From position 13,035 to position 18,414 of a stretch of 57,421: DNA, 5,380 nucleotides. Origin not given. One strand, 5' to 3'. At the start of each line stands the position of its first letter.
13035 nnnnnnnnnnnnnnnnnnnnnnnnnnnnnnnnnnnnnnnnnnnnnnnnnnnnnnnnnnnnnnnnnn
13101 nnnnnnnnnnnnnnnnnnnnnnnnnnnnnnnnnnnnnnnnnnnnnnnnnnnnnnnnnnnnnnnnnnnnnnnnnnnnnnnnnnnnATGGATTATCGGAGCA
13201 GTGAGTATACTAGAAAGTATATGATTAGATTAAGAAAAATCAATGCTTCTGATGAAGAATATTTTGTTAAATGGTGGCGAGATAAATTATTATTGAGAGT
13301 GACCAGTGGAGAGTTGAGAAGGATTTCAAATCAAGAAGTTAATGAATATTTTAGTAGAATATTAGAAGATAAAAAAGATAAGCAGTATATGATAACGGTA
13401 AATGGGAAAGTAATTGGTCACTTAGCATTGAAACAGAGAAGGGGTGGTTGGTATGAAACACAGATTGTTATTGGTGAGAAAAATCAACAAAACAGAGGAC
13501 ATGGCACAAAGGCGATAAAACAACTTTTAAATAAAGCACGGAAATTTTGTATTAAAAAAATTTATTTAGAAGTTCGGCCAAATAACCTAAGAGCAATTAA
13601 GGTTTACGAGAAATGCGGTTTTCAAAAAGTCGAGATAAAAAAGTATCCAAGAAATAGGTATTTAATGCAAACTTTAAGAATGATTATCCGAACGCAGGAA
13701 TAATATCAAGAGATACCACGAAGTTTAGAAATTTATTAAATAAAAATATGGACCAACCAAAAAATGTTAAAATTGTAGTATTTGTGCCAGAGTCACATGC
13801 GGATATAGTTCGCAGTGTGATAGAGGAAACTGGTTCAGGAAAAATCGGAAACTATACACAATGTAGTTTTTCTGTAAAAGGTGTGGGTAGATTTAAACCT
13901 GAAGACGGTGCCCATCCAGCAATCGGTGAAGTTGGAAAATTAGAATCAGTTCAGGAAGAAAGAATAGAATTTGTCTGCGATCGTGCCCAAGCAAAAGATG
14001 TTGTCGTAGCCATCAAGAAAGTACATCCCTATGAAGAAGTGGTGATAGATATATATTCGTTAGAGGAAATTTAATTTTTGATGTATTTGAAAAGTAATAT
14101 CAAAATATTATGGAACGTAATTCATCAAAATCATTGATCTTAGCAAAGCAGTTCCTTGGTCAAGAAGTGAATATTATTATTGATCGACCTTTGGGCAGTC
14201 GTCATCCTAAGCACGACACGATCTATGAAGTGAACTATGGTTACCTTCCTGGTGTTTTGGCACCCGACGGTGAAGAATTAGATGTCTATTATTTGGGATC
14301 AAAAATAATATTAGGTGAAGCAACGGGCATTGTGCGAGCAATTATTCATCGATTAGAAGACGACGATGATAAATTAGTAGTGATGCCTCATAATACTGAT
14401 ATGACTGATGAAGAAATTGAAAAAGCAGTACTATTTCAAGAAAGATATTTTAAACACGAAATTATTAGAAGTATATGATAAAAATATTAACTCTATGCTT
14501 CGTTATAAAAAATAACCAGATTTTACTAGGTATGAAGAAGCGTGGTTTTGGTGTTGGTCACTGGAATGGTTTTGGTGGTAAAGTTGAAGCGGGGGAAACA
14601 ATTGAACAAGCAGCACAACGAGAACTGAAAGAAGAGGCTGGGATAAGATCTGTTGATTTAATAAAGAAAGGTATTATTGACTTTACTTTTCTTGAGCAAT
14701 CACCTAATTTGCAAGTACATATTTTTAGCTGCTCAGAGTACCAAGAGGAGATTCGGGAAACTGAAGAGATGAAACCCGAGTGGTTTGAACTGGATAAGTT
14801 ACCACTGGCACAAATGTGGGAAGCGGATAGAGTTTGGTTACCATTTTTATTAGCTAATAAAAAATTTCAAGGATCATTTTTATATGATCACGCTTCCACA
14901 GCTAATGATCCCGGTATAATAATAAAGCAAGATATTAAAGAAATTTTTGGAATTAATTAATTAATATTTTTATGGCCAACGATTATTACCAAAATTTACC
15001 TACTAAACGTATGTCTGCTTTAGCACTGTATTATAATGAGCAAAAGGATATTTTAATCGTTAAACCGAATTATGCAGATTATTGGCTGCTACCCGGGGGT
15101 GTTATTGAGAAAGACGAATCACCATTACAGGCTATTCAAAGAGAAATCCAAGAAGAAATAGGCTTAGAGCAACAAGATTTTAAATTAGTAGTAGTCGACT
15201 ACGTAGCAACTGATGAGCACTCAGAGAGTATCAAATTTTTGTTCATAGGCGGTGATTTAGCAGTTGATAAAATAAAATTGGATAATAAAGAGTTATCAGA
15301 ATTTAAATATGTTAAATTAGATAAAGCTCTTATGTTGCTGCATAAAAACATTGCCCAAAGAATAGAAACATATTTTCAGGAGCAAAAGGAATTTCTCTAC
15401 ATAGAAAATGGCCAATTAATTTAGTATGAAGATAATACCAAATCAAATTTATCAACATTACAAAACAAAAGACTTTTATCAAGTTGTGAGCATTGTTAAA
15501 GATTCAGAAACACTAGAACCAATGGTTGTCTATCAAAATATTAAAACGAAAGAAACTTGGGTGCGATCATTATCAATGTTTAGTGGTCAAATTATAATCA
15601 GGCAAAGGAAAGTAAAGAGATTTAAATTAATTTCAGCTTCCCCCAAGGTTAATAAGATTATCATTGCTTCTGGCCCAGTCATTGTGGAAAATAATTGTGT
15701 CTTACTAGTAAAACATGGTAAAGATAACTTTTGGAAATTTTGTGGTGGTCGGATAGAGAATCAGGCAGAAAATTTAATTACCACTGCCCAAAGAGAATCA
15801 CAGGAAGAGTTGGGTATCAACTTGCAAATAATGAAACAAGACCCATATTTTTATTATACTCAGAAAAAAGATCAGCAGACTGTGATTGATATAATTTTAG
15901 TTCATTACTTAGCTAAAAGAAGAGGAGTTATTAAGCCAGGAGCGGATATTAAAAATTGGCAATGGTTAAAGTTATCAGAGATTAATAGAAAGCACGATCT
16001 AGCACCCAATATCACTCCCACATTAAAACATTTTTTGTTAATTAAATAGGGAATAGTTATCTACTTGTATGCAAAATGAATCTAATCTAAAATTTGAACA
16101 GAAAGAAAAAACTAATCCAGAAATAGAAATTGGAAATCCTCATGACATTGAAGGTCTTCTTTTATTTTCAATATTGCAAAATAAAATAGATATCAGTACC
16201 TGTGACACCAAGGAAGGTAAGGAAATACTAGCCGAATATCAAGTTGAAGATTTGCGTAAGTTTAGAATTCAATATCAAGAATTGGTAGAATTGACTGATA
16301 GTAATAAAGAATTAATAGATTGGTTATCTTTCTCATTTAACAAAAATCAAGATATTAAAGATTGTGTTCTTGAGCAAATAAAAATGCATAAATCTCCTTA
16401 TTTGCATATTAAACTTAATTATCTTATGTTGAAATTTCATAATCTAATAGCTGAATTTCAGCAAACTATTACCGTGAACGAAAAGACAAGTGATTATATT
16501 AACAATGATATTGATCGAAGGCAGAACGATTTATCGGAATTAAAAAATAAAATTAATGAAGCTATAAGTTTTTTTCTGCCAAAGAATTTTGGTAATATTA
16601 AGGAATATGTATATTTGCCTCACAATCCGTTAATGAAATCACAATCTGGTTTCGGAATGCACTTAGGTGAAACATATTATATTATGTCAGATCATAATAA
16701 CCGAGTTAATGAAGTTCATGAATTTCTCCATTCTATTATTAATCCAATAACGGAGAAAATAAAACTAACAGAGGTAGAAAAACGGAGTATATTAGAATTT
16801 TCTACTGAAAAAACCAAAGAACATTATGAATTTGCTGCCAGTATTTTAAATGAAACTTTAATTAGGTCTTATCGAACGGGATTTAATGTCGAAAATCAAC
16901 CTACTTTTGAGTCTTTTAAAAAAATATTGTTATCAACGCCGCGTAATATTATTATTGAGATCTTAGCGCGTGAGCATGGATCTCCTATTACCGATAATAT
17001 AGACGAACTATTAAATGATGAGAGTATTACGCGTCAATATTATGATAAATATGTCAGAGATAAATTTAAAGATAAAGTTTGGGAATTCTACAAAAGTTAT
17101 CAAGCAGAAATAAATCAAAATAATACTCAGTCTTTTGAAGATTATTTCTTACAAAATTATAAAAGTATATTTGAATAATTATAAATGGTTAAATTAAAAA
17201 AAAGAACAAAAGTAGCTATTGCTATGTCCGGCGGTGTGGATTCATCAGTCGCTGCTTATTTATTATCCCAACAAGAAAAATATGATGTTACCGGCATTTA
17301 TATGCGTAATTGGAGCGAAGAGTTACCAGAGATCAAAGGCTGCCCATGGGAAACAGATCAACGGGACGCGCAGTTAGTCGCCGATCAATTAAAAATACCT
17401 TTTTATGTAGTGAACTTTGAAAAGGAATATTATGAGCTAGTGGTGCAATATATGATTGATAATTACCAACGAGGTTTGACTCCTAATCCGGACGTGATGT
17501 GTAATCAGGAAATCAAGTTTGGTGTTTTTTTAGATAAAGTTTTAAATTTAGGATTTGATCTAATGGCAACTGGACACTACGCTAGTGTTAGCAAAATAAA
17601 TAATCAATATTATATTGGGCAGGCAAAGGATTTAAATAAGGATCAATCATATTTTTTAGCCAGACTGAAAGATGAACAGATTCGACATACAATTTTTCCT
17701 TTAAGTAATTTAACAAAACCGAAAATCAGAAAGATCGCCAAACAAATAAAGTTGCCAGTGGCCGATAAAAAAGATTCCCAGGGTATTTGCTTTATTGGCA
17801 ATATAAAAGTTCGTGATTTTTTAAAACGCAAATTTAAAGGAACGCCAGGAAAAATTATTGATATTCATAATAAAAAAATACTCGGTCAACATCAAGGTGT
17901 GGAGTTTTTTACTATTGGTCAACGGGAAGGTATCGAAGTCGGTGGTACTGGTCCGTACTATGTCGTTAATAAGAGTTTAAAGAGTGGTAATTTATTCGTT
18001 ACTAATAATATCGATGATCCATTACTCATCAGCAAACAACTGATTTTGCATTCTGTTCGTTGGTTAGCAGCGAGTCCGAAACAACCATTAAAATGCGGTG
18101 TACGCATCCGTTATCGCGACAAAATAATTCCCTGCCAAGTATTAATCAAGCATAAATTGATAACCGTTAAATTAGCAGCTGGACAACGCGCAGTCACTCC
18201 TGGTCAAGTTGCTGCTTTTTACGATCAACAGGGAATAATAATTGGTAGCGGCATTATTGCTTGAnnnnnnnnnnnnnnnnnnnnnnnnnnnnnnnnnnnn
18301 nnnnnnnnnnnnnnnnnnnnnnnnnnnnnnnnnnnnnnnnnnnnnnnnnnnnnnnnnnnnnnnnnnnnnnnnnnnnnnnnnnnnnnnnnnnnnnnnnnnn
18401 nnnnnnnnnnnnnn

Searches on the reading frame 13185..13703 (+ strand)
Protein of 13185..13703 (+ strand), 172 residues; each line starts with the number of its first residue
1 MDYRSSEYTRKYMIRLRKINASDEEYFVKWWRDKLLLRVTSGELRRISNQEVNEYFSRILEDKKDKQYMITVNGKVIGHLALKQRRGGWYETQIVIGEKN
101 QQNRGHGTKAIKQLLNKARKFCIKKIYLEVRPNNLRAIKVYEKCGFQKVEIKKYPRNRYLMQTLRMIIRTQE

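Call 19: search_protein_families(library=pfam, proteins=[window:13185-13703:+])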
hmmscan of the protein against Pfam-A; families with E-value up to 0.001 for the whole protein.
window:13185-13703:+ (172 aa): 7 families
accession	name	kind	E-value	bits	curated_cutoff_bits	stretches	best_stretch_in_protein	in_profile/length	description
PF00583.31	Acetyltransf_1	-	7.7e-17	62.1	20.7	1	51-146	19-116/116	Acetyltransferase (GNAT) family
PF13302.13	Acetyltransf_3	-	1.2e-14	55.6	25.4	1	14-147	2-138/138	Acetyltransferase (GNAT) domain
PF13508.13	Acetyltransf_7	-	1.2e-07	32.5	27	1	68-148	6-84/84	Acetyltransferase (GNAT) domain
PF13420.13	Acetyltransf_4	-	1.6e-07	31.9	24.3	1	17-153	2-141/155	Acetyltransferase (GNAT) domain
PF13673.13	Acetyltransf_10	-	1.6e-07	31.8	23.6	1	53-150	19-111/128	Acetyltransferase (GNAT) domain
PF13523.12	Acetyltransf_8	-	3.4e-06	27.2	27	1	48-150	27-141/145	Acetyltransferase (GNAT) domain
PF08445.16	FR47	-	2e-05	24.9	22.1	1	98-150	30-81/86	FR47-like protein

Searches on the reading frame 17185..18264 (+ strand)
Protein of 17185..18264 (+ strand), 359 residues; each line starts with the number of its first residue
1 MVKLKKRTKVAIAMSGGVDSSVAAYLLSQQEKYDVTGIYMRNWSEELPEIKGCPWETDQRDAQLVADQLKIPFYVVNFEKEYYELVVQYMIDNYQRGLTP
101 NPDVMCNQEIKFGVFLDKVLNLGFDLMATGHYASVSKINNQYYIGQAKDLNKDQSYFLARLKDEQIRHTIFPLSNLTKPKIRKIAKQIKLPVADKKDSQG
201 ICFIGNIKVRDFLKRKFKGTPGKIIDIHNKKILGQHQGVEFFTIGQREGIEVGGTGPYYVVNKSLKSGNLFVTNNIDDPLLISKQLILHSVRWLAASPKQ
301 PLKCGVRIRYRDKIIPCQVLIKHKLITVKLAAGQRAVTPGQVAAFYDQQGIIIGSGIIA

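Call 19: search_protein_families(library=pfam, proteins=[window:17185-18264:+])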
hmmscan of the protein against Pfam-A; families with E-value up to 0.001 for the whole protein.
window:17185-18264:+ (359 aa): 4 families
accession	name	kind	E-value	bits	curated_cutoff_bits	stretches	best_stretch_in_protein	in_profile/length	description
PF03054.22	tRNA_Me_trans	-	2.6e-79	266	20.6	1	9-205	2-201/202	tRNA methyl transferase HUP domain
PF20258.4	tRNA_Me_trans_C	-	1.3e-18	67.6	20.6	1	284-358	2-77/77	Aminomethyltransferase beta-barrel domain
PF20259.3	tRNA_Me_trans_M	-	1.3e-17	63.6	27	1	210-273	1-65/66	tRNA methyl transferase PRC-barrel domain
PF02540.23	NAD_synthase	-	2.9e-05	23.8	21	1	4-82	15-85/242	NAD synthase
